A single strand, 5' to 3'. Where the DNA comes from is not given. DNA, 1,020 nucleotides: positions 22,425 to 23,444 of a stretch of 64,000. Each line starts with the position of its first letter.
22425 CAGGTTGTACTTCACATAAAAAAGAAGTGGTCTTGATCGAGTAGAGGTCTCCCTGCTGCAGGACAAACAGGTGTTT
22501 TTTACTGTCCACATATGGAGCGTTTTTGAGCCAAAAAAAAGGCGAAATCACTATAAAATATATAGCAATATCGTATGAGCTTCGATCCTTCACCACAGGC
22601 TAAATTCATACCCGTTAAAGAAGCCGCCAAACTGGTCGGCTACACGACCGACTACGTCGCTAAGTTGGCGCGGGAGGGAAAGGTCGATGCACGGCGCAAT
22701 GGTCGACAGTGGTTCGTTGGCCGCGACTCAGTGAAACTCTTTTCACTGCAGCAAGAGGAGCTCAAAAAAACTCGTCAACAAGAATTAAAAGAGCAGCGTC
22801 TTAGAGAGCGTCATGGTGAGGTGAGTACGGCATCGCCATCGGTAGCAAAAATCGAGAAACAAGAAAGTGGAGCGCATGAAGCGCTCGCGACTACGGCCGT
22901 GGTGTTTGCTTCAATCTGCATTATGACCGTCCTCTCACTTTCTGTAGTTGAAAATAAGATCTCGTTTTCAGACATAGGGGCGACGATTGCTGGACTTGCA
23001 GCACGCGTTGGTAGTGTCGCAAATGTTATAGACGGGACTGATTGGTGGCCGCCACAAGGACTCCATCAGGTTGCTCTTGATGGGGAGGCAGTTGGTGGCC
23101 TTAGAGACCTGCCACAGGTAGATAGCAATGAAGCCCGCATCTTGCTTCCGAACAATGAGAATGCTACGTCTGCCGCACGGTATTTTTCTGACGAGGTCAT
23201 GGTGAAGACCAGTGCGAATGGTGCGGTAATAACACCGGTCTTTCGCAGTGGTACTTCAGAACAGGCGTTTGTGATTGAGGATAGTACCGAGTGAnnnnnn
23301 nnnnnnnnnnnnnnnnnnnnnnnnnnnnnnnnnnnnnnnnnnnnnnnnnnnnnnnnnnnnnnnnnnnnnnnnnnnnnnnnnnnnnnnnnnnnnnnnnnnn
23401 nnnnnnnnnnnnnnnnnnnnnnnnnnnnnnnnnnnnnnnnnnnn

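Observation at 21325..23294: Tandem paralogous membrane-tethered HTH proteins immediately upstream of the surface-protein locus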

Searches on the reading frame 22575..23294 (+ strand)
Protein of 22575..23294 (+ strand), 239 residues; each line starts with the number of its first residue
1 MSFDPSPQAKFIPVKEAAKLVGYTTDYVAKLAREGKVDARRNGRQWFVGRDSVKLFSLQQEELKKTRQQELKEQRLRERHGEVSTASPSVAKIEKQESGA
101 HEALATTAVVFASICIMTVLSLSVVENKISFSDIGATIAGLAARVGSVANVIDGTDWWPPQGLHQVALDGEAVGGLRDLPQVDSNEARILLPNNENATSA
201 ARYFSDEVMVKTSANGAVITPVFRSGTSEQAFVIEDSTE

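Call 5: search_protein_families(library=pfam, proteins=[window:22575-23294:+], max_evalue=1)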
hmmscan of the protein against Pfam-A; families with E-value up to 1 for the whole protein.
window:22575-23294:+ (239 aa): 1 family
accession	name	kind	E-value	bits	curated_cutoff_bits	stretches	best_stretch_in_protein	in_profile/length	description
PF12728.13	HTH_17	-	0.0011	19.6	27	1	14-53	4-43/51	Helix-turn-helix domain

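Call 6: search_protein_families(library=ncbifam, proteins=[window:22575-23294:+], max_evalue=1)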
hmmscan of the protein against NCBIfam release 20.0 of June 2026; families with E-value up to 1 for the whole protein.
window:22575-23294:+ (239 aa): 3 families
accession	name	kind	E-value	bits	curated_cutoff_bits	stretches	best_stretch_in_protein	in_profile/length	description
TIGR01764.1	excise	domain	3.1e-05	24.3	28.8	1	14-54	4-44/49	excisionase family DNA-binding protein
NF007150.0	PRK09585.3-5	equivalog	0.029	13.3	585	1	3-42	202-239/393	anhydro-N-acetylmuramic acid kinase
NF041830.1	RR_TF_ErdR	exception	0.071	12.8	390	1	146-190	115-159/213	response regulator transcription factor ErdR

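Call 7: find_homologous_proteins(query=window:22575-23294:+)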
Query window:22575-23294:+ (239 aa): 4 proteins with E <= 0.001 among 1400 candidates.
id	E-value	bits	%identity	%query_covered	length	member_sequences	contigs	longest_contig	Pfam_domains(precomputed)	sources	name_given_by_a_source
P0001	1.3e-149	513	100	100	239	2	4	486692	-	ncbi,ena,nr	ncbi:hypothetical protein H6783_02220 [Candidatus Nomurabacteria bacterium]|nr:hypothetical protein 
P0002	2.0e-23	101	35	93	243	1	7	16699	-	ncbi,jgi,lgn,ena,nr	ncbi:MAG TPA: hypothetical protein VKP88_00530 [Candidatus Paceibacterota bacterium]|nr:hypothetical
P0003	1.0e-21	95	34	94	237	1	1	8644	-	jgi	jgi:hypothetical protein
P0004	2.6e-13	68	53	28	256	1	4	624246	-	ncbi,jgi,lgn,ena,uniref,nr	ncbi:hypothetical protein COU16_00240 [Candidatus Kaiserbacteria bacterium CG10_big_fil_rev_8_21_14_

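Call 55: find_homologous_proteins(query=A2, max_evalue=0.00001)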
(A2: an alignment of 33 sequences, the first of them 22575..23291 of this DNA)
Query A2 (33 sequences) (239 aa, profile of the alignment): 4 proteins with E <= 0.00001 among 8000 candidates.
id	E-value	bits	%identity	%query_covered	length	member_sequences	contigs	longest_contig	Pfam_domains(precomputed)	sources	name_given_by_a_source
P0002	7.8e-59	218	35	93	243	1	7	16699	-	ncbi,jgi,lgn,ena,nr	ncbi:MAG TPA: hypothetical protein VKP88_00530 [Candidatus Paceibacterota bacterium]|nr:hypothetical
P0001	6.2e-53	198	100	100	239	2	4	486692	-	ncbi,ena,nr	ncbi:hypothetical protein H6783_02220 [Candidatus Nomurabacteria bacterium]|nr:hypothetical protein 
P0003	1.1e-50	191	34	94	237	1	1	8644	-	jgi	jgi:hypothetical protein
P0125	1.6e-46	177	41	33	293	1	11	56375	-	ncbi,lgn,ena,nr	ncbi:helix-turn-helix domain-containing protein [Candidatus Kaiserbacteria bacterium]|nr:helix-turn-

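Call 59: search_solved_structures(query=A2, max_evalue=1, show_alignments=2)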
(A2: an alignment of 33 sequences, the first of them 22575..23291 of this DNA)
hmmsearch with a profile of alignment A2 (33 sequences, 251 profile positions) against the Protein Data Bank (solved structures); distinct sequences matched with E-value up to 1: 4.
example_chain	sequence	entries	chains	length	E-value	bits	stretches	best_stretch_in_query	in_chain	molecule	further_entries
6y86_A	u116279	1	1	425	0.48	13.4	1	201-243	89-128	Membrane protein insertase YidC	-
5y82_D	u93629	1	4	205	0.58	13.1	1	201-243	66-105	Membrane protein insertase YidC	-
5y83_A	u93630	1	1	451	0.61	13.1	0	201-243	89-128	Membrane protein insertase YidC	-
9wes_A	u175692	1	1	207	0.76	12.7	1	174-224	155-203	Rab7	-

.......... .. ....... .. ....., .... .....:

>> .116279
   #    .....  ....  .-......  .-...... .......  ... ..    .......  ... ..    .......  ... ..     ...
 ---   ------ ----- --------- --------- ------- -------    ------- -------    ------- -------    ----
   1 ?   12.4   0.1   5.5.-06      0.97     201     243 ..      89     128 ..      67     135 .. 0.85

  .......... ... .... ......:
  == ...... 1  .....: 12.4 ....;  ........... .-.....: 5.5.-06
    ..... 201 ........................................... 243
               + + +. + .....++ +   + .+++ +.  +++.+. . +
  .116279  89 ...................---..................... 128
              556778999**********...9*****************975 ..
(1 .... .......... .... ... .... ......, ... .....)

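Call 60: search_protein_families(library=pfam, alignment_id=A2, max_evalue=0.01)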
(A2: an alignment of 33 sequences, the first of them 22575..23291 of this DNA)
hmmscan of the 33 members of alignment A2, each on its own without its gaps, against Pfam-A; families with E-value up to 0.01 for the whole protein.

A. member 1, window:22575-23291:+ (239 aa): 1 family
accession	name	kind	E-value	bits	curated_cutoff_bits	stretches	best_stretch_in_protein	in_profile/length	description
PF12728.13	HTH_17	-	0.0011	19.6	27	1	14-53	4-43/51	Helix-turn-helix domain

B. families by the number of members that match (of 33 scanned): 1 family
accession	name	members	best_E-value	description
PF12728.13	HTH_17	21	1.1e-07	Helix-turn-helix domain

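Call 64: search_protein_representatives(alignment_id=A3)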
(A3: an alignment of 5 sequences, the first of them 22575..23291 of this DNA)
Query: 5 sequences, 249 profile positions. Proteins with E-value up to 0.001 (for the whole library): 7570; up to 1e-10: 2514; up to 1e-30: 141. The best 150 are listed.
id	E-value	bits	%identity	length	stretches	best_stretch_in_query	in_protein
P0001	4.3e-99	347.5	-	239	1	6-248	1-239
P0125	7.8e-94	330.2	-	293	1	1-249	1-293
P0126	7.6e-56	205.8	-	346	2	14-243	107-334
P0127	9.8e-56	205.4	-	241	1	11-246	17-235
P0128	9.8e-50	185.8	-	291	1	14-246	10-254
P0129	9.2e-49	182.6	-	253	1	10-246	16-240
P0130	2.5e-48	181.1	-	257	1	12-246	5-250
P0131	1.4e-47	178.7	-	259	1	10-247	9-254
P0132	3.2e-45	171.0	-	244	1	14-246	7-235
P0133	3.6e-45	170.8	-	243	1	8-248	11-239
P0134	1.0e-44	169.3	-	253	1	6-243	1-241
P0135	2.0e-44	168.4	-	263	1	12-248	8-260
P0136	2.8e-44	167.9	-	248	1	10-247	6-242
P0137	1.3e-43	165.7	-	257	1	8-246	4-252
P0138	2.4e-43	164.8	-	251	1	10-245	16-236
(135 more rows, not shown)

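Call 74: predict_structure(alignment_id=A4)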
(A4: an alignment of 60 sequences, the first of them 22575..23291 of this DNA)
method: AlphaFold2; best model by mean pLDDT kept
length: 239 residues; sequences in the alignment: 60
mean_pLDDT: 79.3   pTM: 0.42
mean pLDDT of the five models: 79.3, 78.7, 77.8, 77.7, 77.3
residues with pLDDT >= 90: 103; 70-90: 62; 50-70: 43; < 50: 31
segments of 3 or more residues with pLDDT < 50: 1-3, 159-183
pLDDT, mean of each block of 10 residues (from residue 1): 60 98 98 98 97 97 98 97 77 68 93 95 93 89 84 55 43 40 54 77 86 81 69 55
secondary structure, 60 per line:
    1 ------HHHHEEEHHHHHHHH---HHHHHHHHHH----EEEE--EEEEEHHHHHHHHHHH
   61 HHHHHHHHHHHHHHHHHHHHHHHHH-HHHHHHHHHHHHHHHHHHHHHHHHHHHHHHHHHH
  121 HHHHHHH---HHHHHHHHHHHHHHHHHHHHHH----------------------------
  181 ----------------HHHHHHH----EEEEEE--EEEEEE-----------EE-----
elements in order: H7-10 E11-13 H14-21 H25-34 E39-42 E45-49 H50-85 H87-127 H131-152 H197-203 E208-213 E216-221

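Call 76: fold_search(model_id=the predicted structure, library=pdb)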
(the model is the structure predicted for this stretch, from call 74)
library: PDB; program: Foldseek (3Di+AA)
matches with E <= 10: 560; with E <= 0.001: 0
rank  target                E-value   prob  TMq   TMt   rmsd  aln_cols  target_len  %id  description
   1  4j2n_A                2.0e-02  1.00  0.18  0.69   1.8        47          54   30  Crystal Structure of mycobacteriophage Pukovnik Xis (released 2013-10-23)
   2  4j2n_C                2.3e-02  1.00  0.18  0.67   1.8        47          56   30  Crystal Structure of mycobacteriophage Pukovnik Xis (released 2013-10-23)
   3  4pm3_B                3.6e-02  1.00  0.18  0.35   2.3        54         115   28  Structure of the double-stranded DNA binding type IV secretion protein TraN from Enterococcus (released 2014-07-30)
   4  3f72_B                5.4e-02  0.89  0.16  0.30   5.8        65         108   18  Crystal Structure of the Staphylococcus aureus pI258 CadC Metal Binding Site 2 Mutant (released 2009-04-07)
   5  8dgl_A                7.0e-02  0.99  0.20  0.58   3.4        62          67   21  Crystal Structure of the RdfS Excisionase (released 2022-10-05)
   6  8dgl_B                7.0e-02  0.98  0.19  0.54   3.5        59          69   20  Crystal Structure of the RdfS Excisionase (released 2022-10-05)
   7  6uvu_B                8.5e-02  0.84  0.16  0.29   6.9        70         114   18  Crystal structure of the AntR antimony-specific transcriptional repressor (released 2020-11-04)
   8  1r23_A                9.6e-02  0.72  0.14  0.28   5.8        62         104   19  Crystal structure of the cyanobacterial metallothionein repressor SmtB in the Zn1-form (one Zn(II) per dimer) (released 2004-05-18)
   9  5i44_K                1.0e-01  0.99  0.20  0.60   2.6        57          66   14  Structure of RacA-DNA complex; P21 form (released 2016-05-04)
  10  7dvr                  1.0e-01  0.69  0.16  0.22   6.1        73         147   12  Crystal structure of heme sensor protein PefR from Streptococcus agalactiae in complex with heme (released 2021-09-29)
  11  5i44_B                1.2e-01  0.99  0.21  0.60   2.6        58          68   14  Structure of RacA-DNA complex; P21 form (released 2016-05-04)
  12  2mh2_MODEL_1_A        1.2e-01  0.69  0.14  0.40   4.4        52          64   23  Structural insights into the DNA recognition and protein interaction domains reveal fundamental homologous DNA (released 2014-04-16)
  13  7dvt                  1.2e-01  0.66  0.16  0.23   6.1        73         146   14  Crystal structure of heme sensor protein PefR in complex with heme and carbon monoxide (released 2021-09-29)
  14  1smt_A                1.2e-01  0.63  0.14  0.28   6.1        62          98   19  SMTB REPRESSOR FROM SYNECHOCOCCUS PCC7942 (released 1997-12-03)
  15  5i44_I                1.2e-01  0.98  0.20  0.62   2.3        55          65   14  Structure of RacA-DNA complex; P21 form (released 2016-05-04)
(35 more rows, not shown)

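Call 94: search_protein_families(library=phrogs, proteins=[window:22575-23294:+], max_evalue=0.01)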
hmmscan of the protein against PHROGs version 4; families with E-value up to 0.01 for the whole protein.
window:22575-23294:+ (239 aa): 4 families
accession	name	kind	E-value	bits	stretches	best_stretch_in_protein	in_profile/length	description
phrog_6401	-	DNA, RNA and nucleotide metabolism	6e-06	27.1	1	7-60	5-59/64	DNA binding protein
phrog_2655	-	integration and excision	0.00079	20.1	1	12-65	115-172/181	excisionase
phrog_66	-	integration and excision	0.00091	20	1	5-83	87-166/412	excisionase and transcriptional regulator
phrog_629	-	integration and excision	0.0072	17.3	0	25-73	22-72/82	excisionase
